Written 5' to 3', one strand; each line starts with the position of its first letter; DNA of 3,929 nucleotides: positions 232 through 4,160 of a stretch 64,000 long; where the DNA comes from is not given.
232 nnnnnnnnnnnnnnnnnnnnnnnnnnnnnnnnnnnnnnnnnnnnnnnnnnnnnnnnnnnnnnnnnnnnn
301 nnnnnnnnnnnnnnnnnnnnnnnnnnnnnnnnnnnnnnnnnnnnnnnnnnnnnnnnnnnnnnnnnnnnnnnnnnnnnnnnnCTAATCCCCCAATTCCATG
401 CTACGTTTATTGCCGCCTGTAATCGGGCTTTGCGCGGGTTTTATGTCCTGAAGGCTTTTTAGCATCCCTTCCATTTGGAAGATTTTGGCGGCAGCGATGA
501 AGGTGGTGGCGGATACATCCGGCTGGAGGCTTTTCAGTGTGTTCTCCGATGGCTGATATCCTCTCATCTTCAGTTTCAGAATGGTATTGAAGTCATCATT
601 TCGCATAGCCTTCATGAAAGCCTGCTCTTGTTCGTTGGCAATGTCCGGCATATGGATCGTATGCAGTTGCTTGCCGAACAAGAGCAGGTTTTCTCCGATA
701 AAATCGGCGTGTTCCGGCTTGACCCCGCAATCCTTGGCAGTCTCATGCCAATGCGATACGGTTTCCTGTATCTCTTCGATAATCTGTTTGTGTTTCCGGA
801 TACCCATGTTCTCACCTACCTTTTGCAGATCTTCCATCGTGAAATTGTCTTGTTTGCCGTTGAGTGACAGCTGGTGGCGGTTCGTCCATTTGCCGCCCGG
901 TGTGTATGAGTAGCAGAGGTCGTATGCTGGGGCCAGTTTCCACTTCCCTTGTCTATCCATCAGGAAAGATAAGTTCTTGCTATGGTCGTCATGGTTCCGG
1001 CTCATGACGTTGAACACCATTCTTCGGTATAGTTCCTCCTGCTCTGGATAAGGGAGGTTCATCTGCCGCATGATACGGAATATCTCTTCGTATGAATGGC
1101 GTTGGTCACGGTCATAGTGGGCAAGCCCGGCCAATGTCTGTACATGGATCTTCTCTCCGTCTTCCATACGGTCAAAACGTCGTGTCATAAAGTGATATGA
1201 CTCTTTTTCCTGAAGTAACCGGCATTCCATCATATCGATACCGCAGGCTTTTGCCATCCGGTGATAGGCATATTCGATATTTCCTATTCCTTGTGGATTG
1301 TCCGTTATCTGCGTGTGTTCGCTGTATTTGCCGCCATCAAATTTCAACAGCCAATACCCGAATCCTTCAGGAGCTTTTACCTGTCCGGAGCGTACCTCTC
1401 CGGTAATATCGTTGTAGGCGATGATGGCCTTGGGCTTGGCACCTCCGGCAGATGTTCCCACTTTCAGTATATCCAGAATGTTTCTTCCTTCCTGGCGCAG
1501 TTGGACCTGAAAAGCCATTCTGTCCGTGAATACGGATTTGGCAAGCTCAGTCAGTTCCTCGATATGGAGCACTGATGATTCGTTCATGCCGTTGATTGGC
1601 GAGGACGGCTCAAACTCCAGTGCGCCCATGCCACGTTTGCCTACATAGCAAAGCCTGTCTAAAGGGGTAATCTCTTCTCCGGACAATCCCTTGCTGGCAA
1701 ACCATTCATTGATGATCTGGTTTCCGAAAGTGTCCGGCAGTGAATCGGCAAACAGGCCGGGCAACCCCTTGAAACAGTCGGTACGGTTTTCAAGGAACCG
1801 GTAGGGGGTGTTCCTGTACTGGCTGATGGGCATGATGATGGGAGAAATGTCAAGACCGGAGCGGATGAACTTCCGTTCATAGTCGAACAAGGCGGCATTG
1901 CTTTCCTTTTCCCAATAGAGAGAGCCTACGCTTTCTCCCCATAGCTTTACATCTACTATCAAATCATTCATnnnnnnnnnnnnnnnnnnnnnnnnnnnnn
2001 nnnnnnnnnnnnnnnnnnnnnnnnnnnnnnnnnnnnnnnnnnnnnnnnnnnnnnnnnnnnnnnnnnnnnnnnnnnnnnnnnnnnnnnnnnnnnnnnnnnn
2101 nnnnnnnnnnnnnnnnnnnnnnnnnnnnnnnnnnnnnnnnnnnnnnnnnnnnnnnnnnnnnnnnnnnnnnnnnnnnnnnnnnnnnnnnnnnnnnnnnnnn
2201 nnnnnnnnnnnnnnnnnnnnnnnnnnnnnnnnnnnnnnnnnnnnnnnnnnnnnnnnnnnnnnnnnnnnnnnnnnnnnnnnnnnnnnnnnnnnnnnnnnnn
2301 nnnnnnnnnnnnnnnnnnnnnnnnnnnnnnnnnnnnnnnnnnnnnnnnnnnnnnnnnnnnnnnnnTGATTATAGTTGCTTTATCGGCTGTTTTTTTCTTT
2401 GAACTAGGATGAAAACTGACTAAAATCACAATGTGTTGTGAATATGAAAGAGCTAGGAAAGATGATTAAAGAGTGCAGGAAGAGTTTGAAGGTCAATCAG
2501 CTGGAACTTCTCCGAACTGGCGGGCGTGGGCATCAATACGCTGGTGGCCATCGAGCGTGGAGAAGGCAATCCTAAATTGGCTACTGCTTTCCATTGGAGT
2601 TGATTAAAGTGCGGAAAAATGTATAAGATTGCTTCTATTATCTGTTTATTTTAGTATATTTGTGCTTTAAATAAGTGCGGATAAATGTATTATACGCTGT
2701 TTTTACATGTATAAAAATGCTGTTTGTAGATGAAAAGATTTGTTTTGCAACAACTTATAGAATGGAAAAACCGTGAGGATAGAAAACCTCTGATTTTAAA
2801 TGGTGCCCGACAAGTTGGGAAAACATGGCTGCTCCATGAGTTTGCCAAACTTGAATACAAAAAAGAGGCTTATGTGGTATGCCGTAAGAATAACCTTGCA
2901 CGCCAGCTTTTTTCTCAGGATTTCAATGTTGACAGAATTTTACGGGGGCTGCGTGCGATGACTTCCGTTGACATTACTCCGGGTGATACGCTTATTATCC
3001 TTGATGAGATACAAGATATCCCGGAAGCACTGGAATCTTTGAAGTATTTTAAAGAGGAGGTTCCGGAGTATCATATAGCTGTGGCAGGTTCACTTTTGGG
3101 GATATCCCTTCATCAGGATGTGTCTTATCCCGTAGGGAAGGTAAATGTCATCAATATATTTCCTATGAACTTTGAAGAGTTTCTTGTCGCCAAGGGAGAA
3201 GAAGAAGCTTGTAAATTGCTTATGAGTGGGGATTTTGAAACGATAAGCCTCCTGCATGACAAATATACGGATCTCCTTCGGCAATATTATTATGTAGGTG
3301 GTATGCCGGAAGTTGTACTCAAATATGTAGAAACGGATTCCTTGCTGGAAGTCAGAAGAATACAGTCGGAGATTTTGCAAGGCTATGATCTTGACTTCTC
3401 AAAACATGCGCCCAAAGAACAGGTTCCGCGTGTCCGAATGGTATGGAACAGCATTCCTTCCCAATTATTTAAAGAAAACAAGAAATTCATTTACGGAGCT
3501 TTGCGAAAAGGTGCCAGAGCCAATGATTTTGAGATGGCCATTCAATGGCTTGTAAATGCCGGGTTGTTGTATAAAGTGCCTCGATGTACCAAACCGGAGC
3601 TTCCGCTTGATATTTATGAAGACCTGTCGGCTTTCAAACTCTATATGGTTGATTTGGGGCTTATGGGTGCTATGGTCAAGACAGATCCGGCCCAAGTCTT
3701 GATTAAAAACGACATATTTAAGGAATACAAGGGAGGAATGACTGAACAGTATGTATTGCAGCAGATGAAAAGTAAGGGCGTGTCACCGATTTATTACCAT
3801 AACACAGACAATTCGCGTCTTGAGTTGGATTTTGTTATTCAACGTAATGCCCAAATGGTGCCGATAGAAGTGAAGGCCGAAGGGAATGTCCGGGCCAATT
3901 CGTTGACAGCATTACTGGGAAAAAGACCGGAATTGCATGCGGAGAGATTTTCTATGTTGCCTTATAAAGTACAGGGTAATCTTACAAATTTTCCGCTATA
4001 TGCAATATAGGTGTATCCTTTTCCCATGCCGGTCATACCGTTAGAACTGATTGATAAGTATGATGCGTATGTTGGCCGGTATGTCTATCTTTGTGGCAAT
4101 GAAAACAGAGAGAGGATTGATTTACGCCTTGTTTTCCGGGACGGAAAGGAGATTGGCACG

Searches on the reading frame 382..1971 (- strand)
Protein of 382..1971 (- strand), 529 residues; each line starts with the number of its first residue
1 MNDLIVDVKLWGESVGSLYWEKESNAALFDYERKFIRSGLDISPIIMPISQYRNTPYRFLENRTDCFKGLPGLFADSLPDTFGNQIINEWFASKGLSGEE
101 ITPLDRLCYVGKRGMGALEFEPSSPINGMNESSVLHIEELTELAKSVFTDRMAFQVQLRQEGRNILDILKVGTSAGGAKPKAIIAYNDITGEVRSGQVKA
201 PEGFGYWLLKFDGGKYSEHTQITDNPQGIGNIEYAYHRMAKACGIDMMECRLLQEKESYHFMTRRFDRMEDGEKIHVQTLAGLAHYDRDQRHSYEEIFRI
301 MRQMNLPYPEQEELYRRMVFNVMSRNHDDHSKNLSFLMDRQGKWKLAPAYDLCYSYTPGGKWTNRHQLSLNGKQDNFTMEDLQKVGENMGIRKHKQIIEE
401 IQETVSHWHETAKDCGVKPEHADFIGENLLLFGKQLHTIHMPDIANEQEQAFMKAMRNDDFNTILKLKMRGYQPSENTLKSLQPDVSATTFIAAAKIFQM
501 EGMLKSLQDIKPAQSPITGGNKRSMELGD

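Call 5: search_protein_families(library=pfam, proteins=[window:382-1971:-], max_evalue=0.01)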
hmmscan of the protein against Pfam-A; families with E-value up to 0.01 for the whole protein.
window:382-1971:- (529 aa): 2 families
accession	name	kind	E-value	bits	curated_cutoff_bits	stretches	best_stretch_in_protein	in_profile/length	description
PF07804.18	HipA_C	-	6.4e-55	186.5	30.5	1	173-408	1-213/213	HipA-like C-terminal domain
PF13657.11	Couple_hipA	-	4.4e-16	59.6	22.5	1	7-120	2-98/99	HipA N-terminal domain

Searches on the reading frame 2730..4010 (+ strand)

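Call 5: search_protein_families(library=pfam, proteins=[window:2730-4010:+], max_evalue=0.01)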
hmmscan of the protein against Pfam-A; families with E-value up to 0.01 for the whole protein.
window:2730-4010:+ (426 aa): 4 families
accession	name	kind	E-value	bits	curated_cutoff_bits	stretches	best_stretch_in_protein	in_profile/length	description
PF13635.12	DUF4143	-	2.6e-34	118.7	28.1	1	222-383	3-159/160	Domain of unknown function (DUF4143)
PF13173.12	AAA_14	-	3.3e-26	92.2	27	1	18-152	2-129/129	AAA domain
PF01637.24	ATPase_2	-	0.00019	21.7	33.2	1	6-50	8-52/225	ATPase domain predominantly from Archaea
PF13401.12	AAA_22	-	0.0029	18.4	27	0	17-107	4-107/130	AAA domain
